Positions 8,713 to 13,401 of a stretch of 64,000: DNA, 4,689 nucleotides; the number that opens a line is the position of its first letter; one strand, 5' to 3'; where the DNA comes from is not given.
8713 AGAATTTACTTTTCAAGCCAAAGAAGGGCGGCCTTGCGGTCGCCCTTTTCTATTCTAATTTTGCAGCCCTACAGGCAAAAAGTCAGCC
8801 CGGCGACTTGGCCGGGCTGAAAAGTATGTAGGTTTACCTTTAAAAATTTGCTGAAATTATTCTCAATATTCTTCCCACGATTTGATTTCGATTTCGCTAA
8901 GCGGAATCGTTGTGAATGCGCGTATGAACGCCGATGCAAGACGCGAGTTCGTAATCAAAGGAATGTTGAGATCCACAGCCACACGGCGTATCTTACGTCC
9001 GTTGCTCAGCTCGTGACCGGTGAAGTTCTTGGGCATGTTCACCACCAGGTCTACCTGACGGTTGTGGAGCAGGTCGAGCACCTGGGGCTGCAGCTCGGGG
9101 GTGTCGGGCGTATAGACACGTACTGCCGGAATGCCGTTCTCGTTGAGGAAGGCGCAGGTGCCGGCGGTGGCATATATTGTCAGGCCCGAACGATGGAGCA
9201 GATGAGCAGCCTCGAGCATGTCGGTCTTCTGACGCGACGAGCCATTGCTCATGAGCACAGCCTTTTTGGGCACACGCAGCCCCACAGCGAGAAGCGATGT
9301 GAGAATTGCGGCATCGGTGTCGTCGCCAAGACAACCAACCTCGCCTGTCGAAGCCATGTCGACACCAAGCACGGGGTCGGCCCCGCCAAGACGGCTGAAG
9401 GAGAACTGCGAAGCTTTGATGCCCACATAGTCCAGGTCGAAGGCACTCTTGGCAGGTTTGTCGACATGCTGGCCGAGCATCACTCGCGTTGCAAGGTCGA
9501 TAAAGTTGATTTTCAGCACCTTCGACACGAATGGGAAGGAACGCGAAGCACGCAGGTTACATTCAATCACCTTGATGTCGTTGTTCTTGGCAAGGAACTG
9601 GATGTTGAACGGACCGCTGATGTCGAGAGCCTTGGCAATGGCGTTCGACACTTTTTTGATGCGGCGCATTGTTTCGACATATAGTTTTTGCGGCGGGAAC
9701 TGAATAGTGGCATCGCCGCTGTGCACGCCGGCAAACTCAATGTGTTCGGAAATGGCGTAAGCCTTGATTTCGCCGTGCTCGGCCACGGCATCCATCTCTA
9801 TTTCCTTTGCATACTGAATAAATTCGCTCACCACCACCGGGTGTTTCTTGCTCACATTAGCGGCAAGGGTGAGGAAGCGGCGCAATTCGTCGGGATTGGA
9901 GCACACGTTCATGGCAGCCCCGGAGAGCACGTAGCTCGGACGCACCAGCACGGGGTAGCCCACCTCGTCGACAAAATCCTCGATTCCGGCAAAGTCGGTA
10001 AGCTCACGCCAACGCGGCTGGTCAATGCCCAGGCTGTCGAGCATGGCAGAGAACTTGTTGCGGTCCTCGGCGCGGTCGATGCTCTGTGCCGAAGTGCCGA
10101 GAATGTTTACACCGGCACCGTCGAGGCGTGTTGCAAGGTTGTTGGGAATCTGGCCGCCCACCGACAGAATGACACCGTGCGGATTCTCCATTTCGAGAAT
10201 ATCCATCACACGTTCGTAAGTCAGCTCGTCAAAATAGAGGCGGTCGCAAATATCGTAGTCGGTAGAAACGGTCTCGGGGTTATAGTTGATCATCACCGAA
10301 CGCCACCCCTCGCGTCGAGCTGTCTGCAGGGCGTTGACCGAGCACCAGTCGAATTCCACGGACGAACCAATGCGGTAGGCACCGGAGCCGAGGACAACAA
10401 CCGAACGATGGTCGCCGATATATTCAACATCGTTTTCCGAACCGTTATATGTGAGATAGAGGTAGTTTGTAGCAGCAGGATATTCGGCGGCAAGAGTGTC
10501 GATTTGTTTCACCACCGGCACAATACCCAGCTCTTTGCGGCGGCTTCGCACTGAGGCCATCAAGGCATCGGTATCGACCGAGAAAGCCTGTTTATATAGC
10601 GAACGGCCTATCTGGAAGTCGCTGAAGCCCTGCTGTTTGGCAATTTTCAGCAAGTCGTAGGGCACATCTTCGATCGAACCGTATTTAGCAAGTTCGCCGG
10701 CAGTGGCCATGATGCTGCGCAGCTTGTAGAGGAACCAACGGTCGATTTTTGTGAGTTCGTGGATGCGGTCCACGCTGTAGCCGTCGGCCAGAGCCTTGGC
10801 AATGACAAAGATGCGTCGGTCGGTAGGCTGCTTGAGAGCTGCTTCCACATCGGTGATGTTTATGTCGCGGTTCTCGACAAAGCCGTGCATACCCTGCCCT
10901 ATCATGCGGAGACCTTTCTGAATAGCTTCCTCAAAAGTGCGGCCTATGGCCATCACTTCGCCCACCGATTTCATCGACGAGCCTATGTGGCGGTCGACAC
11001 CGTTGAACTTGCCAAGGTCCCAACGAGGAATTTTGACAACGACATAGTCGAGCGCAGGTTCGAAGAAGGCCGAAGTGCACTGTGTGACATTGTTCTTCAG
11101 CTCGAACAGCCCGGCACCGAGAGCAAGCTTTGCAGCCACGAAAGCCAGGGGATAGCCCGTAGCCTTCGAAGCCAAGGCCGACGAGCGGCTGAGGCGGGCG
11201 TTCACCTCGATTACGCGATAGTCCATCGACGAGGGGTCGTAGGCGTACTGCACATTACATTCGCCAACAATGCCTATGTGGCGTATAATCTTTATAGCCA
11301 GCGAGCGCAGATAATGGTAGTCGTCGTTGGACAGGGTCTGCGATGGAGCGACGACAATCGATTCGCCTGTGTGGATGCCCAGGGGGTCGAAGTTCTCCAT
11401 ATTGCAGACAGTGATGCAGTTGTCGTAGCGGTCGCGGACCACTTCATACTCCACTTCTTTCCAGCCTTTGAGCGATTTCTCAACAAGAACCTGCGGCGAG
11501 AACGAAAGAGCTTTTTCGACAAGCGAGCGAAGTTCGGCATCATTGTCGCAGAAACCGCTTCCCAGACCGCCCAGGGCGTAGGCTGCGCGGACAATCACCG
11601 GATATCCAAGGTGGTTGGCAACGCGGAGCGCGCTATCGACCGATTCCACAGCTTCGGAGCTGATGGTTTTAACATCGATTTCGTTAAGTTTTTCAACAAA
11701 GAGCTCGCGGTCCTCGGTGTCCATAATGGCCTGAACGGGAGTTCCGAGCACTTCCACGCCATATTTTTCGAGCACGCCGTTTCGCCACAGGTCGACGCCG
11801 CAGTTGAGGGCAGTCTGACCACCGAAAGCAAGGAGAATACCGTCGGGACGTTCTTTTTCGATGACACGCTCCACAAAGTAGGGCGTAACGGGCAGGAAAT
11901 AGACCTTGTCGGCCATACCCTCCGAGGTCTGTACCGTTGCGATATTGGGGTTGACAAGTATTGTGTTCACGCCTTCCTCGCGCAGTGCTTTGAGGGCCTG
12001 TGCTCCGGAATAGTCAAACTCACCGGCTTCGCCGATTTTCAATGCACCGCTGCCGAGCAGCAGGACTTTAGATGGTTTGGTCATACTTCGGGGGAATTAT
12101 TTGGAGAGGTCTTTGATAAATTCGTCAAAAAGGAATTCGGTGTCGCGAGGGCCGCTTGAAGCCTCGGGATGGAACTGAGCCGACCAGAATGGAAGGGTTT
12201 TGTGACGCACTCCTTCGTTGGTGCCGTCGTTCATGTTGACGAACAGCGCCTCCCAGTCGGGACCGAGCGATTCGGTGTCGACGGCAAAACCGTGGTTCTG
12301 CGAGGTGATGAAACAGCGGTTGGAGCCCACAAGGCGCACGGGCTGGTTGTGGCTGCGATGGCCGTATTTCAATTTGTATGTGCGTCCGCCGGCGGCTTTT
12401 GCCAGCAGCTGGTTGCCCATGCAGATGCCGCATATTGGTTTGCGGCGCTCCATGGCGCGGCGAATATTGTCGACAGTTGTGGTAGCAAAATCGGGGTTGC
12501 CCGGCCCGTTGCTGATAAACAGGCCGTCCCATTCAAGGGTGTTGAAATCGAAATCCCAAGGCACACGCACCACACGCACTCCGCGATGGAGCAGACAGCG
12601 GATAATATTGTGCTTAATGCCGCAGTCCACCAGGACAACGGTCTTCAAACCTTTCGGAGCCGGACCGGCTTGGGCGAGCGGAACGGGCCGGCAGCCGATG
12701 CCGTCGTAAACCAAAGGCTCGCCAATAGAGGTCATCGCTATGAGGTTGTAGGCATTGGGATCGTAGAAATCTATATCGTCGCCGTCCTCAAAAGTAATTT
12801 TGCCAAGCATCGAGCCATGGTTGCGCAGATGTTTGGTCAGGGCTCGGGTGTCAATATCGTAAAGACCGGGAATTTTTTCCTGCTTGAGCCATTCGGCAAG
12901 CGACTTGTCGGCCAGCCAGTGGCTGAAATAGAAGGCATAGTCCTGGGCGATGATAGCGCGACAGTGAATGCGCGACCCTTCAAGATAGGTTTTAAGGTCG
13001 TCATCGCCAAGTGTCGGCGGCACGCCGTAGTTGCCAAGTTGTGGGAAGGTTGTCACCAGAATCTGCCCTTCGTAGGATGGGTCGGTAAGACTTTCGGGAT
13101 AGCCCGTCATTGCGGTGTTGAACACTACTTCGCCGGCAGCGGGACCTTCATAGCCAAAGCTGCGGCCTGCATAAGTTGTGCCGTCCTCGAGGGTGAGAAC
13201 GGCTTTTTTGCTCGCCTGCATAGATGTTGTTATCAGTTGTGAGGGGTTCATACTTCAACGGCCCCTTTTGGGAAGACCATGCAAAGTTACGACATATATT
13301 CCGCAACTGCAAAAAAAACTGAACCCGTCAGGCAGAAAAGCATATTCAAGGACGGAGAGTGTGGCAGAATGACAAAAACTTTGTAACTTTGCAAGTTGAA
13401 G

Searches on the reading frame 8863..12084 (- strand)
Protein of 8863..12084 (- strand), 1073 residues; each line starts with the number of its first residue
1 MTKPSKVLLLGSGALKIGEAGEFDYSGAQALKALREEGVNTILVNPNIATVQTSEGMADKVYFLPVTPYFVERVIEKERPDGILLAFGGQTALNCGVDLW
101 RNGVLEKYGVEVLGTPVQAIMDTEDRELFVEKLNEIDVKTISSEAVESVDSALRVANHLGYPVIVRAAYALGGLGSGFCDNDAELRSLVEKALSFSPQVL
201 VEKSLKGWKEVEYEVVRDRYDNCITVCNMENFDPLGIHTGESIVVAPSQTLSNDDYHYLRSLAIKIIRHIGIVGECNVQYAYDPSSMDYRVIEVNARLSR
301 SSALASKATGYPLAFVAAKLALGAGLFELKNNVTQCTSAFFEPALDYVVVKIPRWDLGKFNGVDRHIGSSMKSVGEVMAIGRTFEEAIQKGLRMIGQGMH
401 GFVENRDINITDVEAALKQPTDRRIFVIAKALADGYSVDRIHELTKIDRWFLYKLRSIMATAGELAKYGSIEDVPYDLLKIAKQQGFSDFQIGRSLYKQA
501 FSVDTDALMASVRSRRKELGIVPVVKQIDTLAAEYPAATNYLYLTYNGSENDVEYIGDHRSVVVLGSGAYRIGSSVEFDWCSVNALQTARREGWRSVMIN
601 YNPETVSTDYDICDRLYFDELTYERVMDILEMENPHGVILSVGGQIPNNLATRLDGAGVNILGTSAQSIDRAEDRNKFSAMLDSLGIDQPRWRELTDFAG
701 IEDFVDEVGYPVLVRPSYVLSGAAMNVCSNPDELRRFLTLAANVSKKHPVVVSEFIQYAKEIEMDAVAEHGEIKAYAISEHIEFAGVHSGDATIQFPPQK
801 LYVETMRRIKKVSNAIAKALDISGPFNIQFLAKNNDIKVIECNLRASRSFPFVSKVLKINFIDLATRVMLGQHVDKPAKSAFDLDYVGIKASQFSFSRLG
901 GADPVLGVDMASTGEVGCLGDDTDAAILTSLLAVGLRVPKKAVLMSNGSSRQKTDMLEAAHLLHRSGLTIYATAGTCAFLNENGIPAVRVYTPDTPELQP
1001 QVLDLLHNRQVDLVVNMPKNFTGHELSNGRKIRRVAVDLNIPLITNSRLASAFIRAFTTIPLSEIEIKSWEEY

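Call 75: search_protein_families(library=pfam, proteins=[window:8863-12084:-], max_evalue=0.00001)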
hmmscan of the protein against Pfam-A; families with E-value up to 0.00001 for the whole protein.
window:8863-12084:- (1073 aa): 7 families
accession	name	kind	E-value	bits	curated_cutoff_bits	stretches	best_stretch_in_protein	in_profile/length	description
PF02786.22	CPSase_L_D2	-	9.6e-108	359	19.8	2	125-326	1-208/211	Carbamoyl-phosphate synthase L chain, ATP binding domain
PF25596.1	CPSase_L_D1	-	1.3e-89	296.4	27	2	5-121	3-117/118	Carbamoyl phosphate synthase preATP-grasp domain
PF02787.25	CPSase_L_D3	-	1.1e-27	96.3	26.6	1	416-494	2-78/80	Carbamoyl-phosphate synthetase large chain, oligomerisation domain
PF02222.28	ATP-grasp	-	2.8e-20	73.2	27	1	681-845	2-162/179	ATP-grasp domain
PF02142.27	MGS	-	6.2e-19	68.4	24.1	1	956-1045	2-94/94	MGS-like domain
PF07478.18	Dala_Dala_lig_C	-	3.5e-18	66.3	24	2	145-295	19-173/204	D-ala D-ala ligase C-terminus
PF15632.11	ATPgrasp_Ter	-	2.2e-11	44.1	29.1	1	795-885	41-124/131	ATP-grasp in the biosynthetic pathway with Ter operon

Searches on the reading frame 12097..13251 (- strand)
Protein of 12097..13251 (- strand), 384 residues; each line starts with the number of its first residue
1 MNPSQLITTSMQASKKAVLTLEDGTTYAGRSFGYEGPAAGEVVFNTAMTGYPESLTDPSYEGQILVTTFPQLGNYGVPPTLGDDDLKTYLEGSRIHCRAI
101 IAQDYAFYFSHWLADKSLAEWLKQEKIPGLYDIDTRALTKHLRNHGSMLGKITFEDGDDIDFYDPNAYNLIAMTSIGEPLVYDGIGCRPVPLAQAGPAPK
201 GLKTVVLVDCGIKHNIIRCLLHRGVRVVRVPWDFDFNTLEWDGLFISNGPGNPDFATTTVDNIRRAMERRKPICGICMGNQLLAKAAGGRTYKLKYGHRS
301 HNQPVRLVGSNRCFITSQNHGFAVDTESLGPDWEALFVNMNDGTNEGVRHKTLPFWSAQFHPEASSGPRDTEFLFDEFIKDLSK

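Call 75: search_protein_families(library=pfam, proteins=[window:12097-13251:-], max_evalue=0.00001)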
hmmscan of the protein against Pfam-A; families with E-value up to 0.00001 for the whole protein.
window:12097-13251:- (384 aa): 3 families
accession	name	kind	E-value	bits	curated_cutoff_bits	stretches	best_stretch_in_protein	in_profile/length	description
PF00117.34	GATase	-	1.2e-52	178.8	22.8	1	206-380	1-189/190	Glutamine amidotransferase class-I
PF00988.28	CPSase_sm_chain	-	7.2e-48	162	27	1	19-152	1-126/126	Carbamoyl-phosphate synthase small chain, CPSase domain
PF07722.19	Peptidase_C26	-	2.5e-09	37.7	20.5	1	257-363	92-219/219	Peptidase C26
